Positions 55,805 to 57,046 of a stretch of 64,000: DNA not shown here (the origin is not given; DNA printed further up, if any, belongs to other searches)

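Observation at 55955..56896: Unusual domain fusion: ParB/Srx-like nuclease domain, transmembrane helix, and DM13 domain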

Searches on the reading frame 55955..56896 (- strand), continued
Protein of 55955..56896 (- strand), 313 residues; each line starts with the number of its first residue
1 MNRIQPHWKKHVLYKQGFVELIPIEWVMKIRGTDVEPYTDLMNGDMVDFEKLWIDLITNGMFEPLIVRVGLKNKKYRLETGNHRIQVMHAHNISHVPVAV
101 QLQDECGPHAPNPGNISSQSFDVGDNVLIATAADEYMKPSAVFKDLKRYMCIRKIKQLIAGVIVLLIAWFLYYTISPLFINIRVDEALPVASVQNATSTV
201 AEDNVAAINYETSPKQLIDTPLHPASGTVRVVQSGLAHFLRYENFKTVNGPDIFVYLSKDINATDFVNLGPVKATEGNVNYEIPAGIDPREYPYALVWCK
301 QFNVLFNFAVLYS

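Call 44: predict_structure(alignment_id=A3)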
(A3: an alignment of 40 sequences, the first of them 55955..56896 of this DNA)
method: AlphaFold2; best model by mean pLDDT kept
length: 313 residues; sequences in the alignment: 40
mean_pLDDT: 92.4   pTM: 0.70
mean pLDDT of the five models: 92.4, 92.2, 90.6, 90.2, 89.9
residues with pLDDT >= 90: 247; 70-90: 52; 50-70: 14; < 50: 0
segments of 3 or more residues with pLDDT < 50: none
pLDDT, mean of each block of 10 residues (from residue 1): 91 97 95 86 93 96 95 92 94 97 91 78 89 91 93 93 98 89 96 67 76 98 97 96 95 96 98 97 97 98 96 94
secondary structure, 60 per line:
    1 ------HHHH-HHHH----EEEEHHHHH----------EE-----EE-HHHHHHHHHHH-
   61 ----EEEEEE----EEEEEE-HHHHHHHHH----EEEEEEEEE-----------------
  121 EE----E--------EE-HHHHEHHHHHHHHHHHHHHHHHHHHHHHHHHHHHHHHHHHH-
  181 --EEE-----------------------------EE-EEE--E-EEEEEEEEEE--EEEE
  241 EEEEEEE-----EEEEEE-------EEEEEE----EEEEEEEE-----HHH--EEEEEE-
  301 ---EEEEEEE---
elements in order: H7-10 H12-15 E20-23 H24-28 H49-59 E65-70 E75-80 H82-90 E95-103 H139-142 H144-179 E183-185 E218-220 E225-234 E237-247 E253-258 E266-271 E276-283 E294-299 E304-310
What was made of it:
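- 55955..56896 (-): Complete fused ORF, 313 aa: ParB/Srx-like domain, TM helix, linker, DM13. Full-length AF2 model has mean pLDDT 92.4 (call 44).
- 56357..56428 (-): Single transmembrane helix (about residues 157-180), the former signal anchor of the DM13 protein. The AF2 model has a continuous helix at 144-179 (call 44).
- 56246..56356 (-): Variable extracytoplasmic linker (residues 181-217). Lowest pLDDT blocks (67-76; call 44).
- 55967..56245 (-): DM13 beta-sandwich (residues 218-310), with invariant His223 (56228-56230) and Trp298-Cys299 (56000-56005). Strands 218-310 at pLDDT 95-98 (call 44).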

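Call 45: search_protein_representatives(protein=window:55955-56896:-)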
Query: 313 residues. Proteins with E-value up to 0.001 (for the whole library): 2888; up to 1e-10: 976; up to 1e-30: 35. The best 150 are listed.
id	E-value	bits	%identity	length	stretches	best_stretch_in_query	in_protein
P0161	2.5e-49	184.7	55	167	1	159-311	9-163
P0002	3.2e-48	181.0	57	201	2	201-312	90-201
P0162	2.1e-44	168.5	53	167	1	159-310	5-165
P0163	2.4e-43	165.0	49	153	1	4-148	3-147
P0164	3.0e-43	164.7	45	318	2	162-311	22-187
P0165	3.4e-42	161.2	49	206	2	188-311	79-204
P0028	1.1e-41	159.5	59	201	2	205-307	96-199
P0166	3.0e-39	151.6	49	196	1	157-309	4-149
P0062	2.4e-38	148.6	49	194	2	196-311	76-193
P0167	6.4e-38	147.2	48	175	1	154-311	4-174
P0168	2.8e-37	145.1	39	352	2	163-311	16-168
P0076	4.2e-37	144.5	52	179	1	156-309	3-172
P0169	4.4e-37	144.4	45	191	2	200-310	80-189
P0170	4.7e-37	144.4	65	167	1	215-310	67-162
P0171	5.5e-37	144.2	53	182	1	153-310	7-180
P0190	2.4e-30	122.3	38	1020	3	241-311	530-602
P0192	7.2e-30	120.8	41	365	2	221-311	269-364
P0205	6.5e-28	114.3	38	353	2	150-311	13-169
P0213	3.5e-27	111.9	37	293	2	158-309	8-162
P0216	6.5e-27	111.1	38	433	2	211-310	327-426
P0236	1.4e-24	103.4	31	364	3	225-311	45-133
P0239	5.2e-24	101.5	43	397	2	220-311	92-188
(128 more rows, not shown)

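Call 51: search_protein_families(library=pfam, proteins=[P0164, P0168, P0205, P0213, P0192, P0216, P0190, P0236, P0239], max_evalue=0.001)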
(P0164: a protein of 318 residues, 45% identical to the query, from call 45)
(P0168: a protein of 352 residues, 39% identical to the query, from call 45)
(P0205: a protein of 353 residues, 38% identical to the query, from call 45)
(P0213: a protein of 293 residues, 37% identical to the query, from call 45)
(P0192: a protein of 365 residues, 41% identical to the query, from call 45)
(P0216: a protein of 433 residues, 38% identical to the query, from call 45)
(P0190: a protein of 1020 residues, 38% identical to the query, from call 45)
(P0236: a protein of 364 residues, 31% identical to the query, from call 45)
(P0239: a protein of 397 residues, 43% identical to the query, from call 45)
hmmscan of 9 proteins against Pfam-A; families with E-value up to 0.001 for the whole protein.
P0164 (318 aa): 2 families
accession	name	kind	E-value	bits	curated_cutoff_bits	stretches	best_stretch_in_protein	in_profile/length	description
PF10517.14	DM13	-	4.1e-44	149.9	25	2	94-186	5-104/105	Electron transfer DM13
PF09874.14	DUF2101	-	0.00029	21.1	22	0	103-142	148-186/206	Predicted membrane protein (DUF2101)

P0168 (352 aa): 1 family
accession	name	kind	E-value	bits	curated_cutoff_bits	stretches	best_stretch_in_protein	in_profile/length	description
PF10517.14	DM13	-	2.2e-43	147.6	25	2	76-168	7-105/105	Electron transfer DM13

P0205 (353 aa): 1 family
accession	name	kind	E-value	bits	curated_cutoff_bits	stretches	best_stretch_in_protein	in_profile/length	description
PF10517.14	DM13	-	2.7e-46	157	25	2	74-169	7-105/105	Electron transfer DM13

P0213 (293 aa): 2 families
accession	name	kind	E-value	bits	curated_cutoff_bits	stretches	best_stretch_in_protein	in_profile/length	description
PF10517.14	DM13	-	8.9e-54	181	25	2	62-164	2-105/105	Electron transfer DM13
PF12244.13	DUF3606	-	0.0003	21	24.3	0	137-158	10-31/54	Protein of unknown function (DUF3606)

P0192 (365 aa): 1 family
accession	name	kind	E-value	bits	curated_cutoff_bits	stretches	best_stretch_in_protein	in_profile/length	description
PF10517.14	DM13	-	3.2e-26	92.4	25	2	269-363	6-104/105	Electron transfer DM13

P0216 (433 aa): 4 families
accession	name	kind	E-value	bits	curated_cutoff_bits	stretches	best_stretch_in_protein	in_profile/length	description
PF10517.14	DM13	-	5.5e-31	107.8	25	2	133-228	5-104/105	Electron transfer DM13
PF00041.27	fn3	-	5.7e-08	33.3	25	0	34-115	2-82/84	Fibronectin type III domain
PF01108.23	Tissue_fac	-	3.5e-06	27.3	27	0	14-97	3-89/107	Tissue factor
PF16773.11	Phage_SSB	-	0.00027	21.4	25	0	352-397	21-66/119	Lactococcus phage single-stranded DNA binding protein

P0190 (1020 aa): 10 families
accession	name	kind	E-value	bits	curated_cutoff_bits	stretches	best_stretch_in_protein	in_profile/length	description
PF10517.14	DM13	-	7.4e-44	149.1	25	3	508-602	5-105/105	Electron transfer DM13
PF00041.27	fn3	-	2.9e-38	130.4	25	5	320-392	6-82/84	Fibronectin type III domain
PF18370.7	RGI_lyase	-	1.4e-27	96.3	27.8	2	153-215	19-84/86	Rhamnogalacturonan I lyases beta-sheet domain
PF21910.2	GH85_C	-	1.1e-20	74.3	27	0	622-653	18-49/95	GH85 endohexosaminidases, C-terminal domain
PF16655.11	PhoD_N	-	3.7e-13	50.3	30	0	144-203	19-78/90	PhoD-like phosphatase, N-terminal domain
PF19081.6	Ig_7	-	3e-10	40.7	27.3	0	397-472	1-72/84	Ig-like domain CHU_C associated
PF16656.11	Pur_ac_phosph_N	-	1.5e-09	38.7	30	0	354-379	56-81/93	Purple acid Phosphatase, N-terminal domain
PF01108.23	Tissue_fac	-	1.9e-09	37.8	27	0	595-639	9-56/107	Tissue factor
PF16893.11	fn3_2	-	1.2e-06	29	27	0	238-299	18-86/89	Fibronectin type III domain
PF25059.1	FN3_DSCAM-DSCAML_C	-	2.8e-05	24.8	39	0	261-310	39-89/89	DSCAM/DSCAML C-terminal Fn3-like domain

P0236 (364 aa): 2 families
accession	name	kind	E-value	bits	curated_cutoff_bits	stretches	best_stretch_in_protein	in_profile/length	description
PF10517.14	DM13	-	5.3e-39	133.5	25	3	43-132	7-104/105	Electron transfer DM13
PF10099.14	RskA_C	-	0.00069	20.3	29.4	0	60-119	62-118/135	Anti-sigma-K factor rskA, C-terminal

P0239 (397 aa): 1 family
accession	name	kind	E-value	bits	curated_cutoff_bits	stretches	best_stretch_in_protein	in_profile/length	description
PF10517.14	DM13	-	6.2e-38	130.1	25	2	95-188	7-105/105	Electron transfer DM13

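Call 52: fold_search(model_id=the predicted structure, library=pdb)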
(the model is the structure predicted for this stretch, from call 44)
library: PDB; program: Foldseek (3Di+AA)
matches with E <= 10: 594; with E <= 0.001: 0
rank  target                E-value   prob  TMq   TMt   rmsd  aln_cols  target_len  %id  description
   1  7ng0                  2.4e-02  0.99  0.19  0.28   5.7        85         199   19  Crystal structure of N- and C-terminally truncated Geobacillus thermoleovorans nucleoid occlusion protein Noc (released 2021-02-17)
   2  6sdk_A                4.0e-02  0.98  0.20  0.29   4.9        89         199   26  Crystal structure of bacterial ParB dimer bound to CDP (released 2019-10-23)
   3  7ol9_B                4.0e-02  0.96  0.19  0.27   5.3        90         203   20  Crystal structure of C-terminally truncated Bacillus subtilis nucleoid occlusion protein (Noc) complexed to the Noc-bi (released 2022-03-09)
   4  7bnr_A                4.3e-02  0.97  0.19  0.28   5.1        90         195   24  Crystal structure of a ParB Q52A mutant from Myxococcus xanthus bound to CTPyS (released 2021-09-08)
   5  4fxt_N                6.4e-02  0.80  0.20  0.30   5.3       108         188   17  Crystal structure of a DUF3823 family protein (BACOVA_02663) from Bacteroides ovatus ATCC 8483 at 2.77 A resolution (released 2012-07-25)
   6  4fxt_I                7.2e-02  0.80  0.20  0.30   5.3       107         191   17  Crystal structure of a DUF3823 family protein (BACOVA_02663) from Bacteroides ovatus ATCC 8483 at 2.77 A resolution (released 2012-07-25)
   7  6sdk_B                7.6e-02  0.95  0.20  0.29   4.9        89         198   26  Crystal structure of bacterial ParB dimer bound to CDP (released 2019-10-23)
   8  7ol9_A                8.1e-02  0.91  0.19  0.27   5.5        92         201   20  Crystal structure of C-terminally truncated Bacillus subtilis nucleoid occlusion protein (Noc) complexed to the Noc-bi (released 2022-03-09)
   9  4fxt_M                8.1e-02  0.75  0.20  0.29   5.3       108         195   17  Crystal structure of a DUF3823 family protein (BACOVA_02663) from Bacteroides ovatus ATCC 8483 at 2.77 A resolution (released 2012-07-25)
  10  4fxt_K                9.1e-02  0.75  0.20  0.30   5.3       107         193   17  Crystal structure of a DUF3823 family protein (BACOVA_02663) from Bacteroides ovatus ATCC 8483 at 2.77 A resolution (released 2012-07-25)
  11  4fxt_E                9.6e-02  0.72  0.20  0.28   5.3       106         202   17  Crystal structure of a DUF3823 family protein (BACOVA_02663) from Bacteroides ovatus ATCC 8483 at 2.77 A resolution (released 2012-07-25)
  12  6zs1_A                1.0e-01  0.51  0.19  0.32   7.5       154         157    8  Chaetomium thermophilum CuZn-superoxide dismutase (released 2021-04-07)
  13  3f7k                  1.2e-01  0.92  0.22  0.42   5.9       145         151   10  X-ray Crystal Structure of an Alvinella pompejana Cu,Zn Superoxide Dismutase- Hydrogen Peroxide Complex (released 2009-02-10)
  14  6zs1_H                1.3e-01  0.57  0.20  0.34   7.2       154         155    8  Chaetomium thermophilum CuZn-superoxide dismutase (released 2021-04-07)
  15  6flh                  1.4e-01  0.97  0.26  0.61   4.2       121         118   12  Monomeric Human Cu,Zn Superoxide dismutase, SOD1 7+7, apo form (released 2018-11-07)
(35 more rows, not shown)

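Call 67: find_related_loci(query=window:55955-56896:-, collection=metagenome_contigs, flank=6000)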
Query window:55955-56896:- (313 aa) in metagenome_contigs; peptide patterns used: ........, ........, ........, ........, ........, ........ (x = any residue, [..] = any of these).
63 stretches matched a pattern; 1 encode a relative of the query (tblastn E <= 1e-3); 1 distinct loci.
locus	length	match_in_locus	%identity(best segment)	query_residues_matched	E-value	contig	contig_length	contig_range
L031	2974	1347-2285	88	1-313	0e+0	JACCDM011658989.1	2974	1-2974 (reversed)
